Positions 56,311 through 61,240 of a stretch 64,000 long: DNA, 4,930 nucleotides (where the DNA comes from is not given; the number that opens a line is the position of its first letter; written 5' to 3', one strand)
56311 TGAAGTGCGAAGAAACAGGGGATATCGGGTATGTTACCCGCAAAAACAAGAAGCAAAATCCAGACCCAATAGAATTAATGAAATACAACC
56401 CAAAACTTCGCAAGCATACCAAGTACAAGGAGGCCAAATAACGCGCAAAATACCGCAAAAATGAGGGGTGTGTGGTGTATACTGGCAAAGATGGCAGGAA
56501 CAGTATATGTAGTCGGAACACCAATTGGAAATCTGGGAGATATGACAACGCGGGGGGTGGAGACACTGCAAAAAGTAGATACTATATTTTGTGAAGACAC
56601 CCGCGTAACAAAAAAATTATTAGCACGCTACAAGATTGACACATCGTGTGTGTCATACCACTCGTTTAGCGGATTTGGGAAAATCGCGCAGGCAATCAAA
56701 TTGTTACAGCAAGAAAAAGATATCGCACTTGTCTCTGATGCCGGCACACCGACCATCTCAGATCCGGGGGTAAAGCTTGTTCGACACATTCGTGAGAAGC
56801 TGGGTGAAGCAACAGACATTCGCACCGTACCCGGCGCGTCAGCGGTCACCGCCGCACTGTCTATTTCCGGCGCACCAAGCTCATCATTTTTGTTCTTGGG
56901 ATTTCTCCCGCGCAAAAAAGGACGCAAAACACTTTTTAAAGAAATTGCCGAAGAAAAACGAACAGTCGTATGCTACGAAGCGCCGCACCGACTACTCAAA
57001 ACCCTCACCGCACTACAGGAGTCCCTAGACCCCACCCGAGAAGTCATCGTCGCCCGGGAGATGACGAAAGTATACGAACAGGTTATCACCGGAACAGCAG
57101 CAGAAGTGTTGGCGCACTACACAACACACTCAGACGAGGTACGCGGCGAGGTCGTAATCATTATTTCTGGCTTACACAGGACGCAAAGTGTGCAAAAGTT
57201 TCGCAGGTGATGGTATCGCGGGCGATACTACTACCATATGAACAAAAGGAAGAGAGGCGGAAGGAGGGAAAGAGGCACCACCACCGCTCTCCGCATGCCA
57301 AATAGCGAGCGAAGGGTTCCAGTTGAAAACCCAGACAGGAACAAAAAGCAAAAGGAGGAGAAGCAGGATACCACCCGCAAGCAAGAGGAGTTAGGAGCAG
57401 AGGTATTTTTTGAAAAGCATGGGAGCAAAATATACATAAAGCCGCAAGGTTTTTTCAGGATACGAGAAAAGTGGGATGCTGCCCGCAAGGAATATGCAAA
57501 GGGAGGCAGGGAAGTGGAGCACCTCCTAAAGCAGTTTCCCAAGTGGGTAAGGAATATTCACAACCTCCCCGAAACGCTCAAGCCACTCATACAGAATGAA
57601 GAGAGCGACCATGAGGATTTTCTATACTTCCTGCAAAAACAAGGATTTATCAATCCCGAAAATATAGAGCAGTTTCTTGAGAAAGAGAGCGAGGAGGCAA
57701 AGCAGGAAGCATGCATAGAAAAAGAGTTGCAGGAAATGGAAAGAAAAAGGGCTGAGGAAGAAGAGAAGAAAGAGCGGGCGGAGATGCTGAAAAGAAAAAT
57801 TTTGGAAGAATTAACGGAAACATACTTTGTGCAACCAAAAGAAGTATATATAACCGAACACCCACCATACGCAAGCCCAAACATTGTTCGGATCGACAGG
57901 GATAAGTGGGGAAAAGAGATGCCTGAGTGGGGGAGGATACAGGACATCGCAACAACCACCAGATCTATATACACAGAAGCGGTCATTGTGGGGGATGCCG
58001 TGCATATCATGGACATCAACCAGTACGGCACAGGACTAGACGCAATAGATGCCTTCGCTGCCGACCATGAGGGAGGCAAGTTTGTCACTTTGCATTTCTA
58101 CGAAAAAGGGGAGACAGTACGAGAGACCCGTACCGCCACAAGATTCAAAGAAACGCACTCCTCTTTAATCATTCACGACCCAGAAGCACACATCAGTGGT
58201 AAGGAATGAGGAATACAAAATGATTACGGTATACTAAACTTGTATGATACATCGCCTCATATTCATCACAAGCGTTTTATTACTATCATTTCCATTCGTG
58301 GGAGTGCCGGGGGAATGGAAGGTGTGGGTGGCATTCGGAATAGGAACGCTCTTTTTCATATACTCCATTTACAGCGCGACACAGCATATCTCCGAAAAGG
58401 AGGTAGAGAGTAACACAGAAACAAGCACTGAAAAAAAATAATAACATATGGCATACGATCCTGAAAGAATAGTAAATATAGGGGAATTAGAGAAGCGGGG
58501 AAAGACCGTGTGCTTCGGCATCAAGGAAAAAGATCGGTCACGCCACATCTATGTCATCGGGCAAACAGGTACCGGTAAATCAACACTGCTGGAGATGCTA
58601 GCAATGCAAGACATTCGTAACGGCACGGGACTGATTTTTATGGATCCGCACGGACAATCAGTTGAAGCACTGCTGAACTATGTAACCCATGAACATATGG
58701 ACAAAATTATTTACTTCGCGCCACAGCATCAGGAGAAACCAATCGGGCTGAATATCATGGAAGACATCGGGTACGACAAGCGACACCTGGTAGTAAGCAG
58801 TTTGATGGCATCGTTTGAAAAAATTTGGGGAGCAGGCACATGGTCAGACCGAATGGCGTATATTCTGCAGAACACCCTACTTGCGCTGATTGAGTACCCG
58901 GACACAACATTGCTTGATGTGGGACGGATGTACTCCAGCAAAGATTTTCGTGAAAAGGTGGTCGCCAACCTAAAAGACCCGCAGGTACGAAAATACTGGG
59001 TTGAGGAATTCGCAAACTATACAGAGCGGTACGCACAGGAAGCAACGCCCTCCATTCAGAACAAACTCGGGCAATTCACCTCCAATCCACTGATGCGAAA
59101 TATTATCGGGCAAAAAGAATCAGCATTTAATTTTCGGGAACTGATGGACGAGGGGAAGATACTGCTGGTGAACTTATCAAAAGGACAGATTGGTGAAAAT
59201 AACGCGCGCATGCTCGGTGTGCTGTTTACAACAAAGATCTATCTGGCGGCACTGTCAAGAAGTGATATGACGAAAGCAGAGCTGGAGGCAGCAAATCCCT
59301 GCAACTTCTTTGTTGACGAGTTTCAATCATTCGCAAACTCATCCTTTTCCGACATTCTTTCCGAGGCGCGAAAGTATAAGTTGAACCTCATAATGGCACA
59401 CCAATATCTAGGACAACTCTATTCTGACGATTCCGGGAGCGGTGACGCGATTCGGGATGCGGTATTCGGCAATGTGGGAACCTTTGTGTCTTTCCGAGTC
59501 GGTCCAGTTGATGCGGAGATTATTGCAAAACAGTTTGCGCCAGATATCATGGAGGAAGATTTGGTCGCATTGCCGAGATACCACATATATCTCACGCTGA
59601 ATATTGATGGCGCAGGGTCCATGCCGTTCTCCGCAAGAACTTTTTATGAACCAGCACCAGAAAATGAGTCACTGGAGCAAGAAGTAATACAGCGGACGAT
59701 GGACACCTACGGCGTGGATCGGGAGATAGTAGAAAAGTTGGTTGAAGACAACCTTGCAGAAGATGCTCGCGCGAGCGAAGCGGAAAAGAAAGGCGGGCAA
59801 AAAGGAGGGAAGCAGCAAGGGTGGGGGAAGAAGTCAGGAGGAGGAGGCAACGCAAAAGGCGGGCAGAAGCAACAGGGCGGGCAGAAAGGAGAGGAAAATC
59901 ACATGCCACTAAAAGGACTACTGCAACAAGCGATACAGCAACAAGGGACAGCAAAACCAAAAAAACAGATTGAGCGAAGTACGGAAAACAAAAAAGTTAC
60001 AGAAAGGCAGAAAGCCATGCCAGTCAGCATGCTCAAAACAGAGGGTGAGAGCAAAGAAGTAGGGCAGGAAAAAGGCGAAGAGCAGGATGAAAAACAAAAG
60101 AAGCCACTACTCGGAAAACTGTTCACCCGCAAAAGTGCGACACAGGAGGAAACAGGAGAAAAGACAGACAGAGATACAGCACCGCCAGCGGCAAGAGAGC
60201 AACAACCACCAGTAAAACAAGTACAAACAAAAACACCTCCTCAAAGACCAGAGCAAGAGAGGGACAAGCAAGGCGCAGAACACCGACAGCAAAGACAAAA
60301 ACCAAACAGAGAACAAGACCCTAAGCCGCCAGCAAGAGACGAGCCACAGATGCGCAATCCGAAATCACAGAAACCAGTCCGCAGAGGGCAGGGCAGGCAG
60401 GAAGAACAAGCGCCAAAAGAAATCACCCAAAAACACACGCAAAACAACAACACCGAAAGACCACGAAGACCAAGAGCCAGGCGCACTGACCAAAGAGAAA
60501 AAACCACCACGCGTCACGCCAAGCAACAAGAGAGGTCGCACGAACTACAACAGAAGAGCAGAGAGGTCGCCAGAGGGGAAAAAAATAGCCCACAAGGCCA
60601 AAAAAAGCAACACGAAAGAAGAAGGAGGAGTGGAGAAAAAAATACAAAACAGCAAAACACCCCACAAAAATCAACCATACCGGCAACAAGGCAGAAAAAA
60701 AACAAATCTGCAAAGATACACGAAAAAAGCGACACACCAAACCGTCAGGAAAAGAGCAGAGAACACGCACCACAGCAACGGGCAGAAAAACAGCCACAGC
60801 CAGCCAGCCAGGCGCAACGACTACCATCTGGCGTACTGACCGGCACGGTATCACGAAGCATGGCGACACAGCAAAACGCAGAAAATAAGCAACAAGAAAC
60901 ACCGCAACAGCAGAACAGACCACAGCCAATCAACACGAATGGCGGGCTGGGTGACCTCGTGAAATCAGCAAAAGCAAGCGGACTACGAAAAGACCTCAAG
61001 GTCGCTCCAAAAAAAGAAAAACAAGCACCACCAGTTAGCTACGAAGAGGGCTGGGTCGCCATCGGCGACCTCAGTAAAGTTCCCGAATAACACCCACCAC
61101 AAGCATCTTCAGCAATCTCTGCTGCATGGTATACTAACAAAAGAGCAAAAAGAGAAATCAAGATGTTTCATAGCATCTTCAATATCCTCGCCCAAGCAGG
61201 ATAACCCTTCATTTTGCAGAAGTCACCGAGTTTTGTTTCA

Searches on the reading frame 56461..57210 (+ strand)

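Call 55: search_protein_families(library=pfam, proteins=[window:56461-57210:+], max_evalue=0.01)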
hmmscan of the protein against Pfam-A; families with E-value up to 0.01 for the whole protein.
window:56461-57210:+ (249 aa): 1 family
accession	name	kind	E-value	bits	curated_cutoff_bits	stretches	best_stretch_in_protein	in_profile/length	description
PF00590.25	TP_methylase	-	1e-35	124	27.8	1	14-216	1-211/212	Tetrapyrrole (Corrin/Porphyrin) Methylases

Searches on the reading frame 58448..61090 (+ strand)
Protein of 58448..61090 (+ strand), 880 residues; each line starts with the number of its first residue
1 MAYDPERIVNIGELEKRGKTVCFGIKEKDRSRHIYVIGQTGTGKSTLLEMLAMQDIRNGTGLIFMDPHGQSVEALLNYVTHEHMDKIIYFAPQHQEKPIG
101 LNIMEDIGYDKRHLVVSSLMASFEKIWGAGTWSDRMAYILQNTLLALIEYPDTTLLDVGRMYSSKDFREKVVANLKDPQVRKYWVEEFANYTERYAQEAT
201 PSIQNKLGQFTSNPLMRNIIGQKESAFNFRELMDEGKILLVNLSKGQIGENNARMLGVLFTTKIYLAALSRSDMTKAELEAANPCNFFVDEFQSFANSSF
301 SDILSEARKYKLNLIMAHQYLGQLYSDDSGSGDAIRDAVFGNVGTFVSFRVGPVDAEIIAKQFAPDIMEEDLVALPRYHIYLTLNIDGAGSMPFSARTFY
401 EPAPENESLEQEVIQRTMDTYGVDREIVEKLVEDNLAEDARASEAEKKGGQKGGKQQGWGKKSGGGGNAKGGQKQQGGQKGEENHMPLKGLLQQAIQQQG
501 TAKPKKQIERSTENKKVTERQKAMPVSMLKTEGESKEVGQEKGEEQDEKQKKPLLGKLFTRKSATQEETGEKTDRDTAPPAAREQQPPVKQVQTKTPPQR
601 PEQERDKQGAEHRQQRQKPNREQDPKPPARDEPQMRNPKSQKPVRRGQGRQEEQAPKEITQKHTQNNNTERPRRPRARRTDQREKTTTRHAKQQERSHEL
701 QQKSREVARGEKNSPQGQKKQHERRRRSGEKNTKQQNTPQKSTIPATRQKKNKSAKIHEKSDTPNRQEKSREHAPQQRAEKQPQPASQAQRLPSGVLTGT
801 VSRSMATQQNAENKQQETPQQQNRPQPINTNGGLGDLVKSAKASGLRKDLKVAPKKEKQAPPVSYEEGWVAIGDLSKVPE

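Call 7: search_protein_families(library=pfam, proteins=[window:58448-61090:+], max_evalue=0.01)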
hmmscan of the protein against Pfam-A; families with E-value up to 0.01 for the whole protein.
window:58448-61090:+ (880 aa): 8 families
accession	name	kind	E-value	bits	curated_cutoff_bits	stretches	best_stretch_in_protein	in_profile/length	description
PF01935.23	DUF87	-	2.8e-09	37.8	23.2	1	9-248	1-206/220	Helicase HerA, central domain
PF10412.15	TrwB_AAD_bind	-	3.5e-07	29.9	20.5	1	27-351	11-310/387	Type IV secretion-system coupling protein DNA-binding domain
PF13401.12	AAA_22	-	7.1e-06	26.8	27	1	30-79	4-54/130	AAA domain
PF12696.13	TraG-D_C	-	0.00064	20.1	22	1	284-350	1-65/126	TraM recognition site of TraD and TraG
PF25199.1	nSTAND_NTPase5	-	0.00089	19.5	34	1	26-81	36-92/145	Novel STAND NTPase 5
PF20720.3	nSTAND3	-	0.0014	18.8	27.2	1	30-80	16-62/155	Novel STAND NTPase 3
PF00005.33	ABC_tran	-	0.0025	18.9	25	1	31-99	11-72/137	ABC transporter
PF13191.12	AAA_16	-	0.0085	17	32.6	0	29-58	22-51/167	AAA ATPase domain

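Call 115: search_protein_families(library=ncbifam, proteins=[window:58448-61090:+], max_evalue=0.01)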
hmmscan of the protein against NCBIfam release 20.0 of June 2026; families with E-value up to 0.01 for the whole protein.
window:58448-61090:+ (880 aa): 12 families
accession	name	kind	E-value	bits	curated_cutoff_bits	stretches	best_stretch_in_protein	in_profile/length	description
TIGR03743.1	SXT_TraD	subfamily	2.2e-11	42.9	366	2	25-70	169-214/636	conjugative transfer system coupling protein TraD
NF053655.1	CedD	equivalog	8.2e-09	34.7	600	1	9-92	199-281/527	DNA-translocating ATPase CedD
TIGR03754.1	conj_TOL_TraD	equivalog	1.2e-08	34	647.55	1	25-70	174-219/643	type IV conjugative transfer system coupling protein TraD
NF045973.1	conju_CD1115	equivalog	2e-07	30.3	250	1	27-347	20-353/442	VirD4-like conjugal transfer protein, CD1115 family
TIGR00929.1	VirB4_CagE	subfamily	7.4e-05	21.1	643.1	1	33-83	439-489/792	VirB4 family type IV secretion/conjugal transfer ATPase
NF010447.0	PRK13873.1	equivalog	0.00063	17.8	1020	1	33-89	443-499/815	conjugal transfer protein TrbE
NF010404.0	PRK13830.1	subfamily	0.0024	15.7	810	1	31-85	456-510/818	conjugal transfer protein TrbE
NF041447.1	TrbC_conju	equivalog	0.0027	16.2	800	1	25-71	123-169/685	F-type conjugative transfer protein TrbC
TIGR03608.1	L_ocin_972_ABC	subfamily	0.0029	17.1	254.85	1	33-67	26-60/206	putative bacteriocin export ABC transporter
NF008409.0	PRK11231.1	equivalog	0.0044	16.4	375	1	34-111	31-101/255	Fe(3+) dicitrate ABC transporter ATP-binding protein FecE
TIGR02237.1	recomb_radB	equivalog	0.0088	15.9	172.4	0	36-89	17-73/210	DNA repair and recombination protein RadB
TIGR02759.1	TraD_Ftype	equivalog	0.0097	14.7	521.35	0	25-73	170-218/566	type IV conjugative transfer system coupling protein TraD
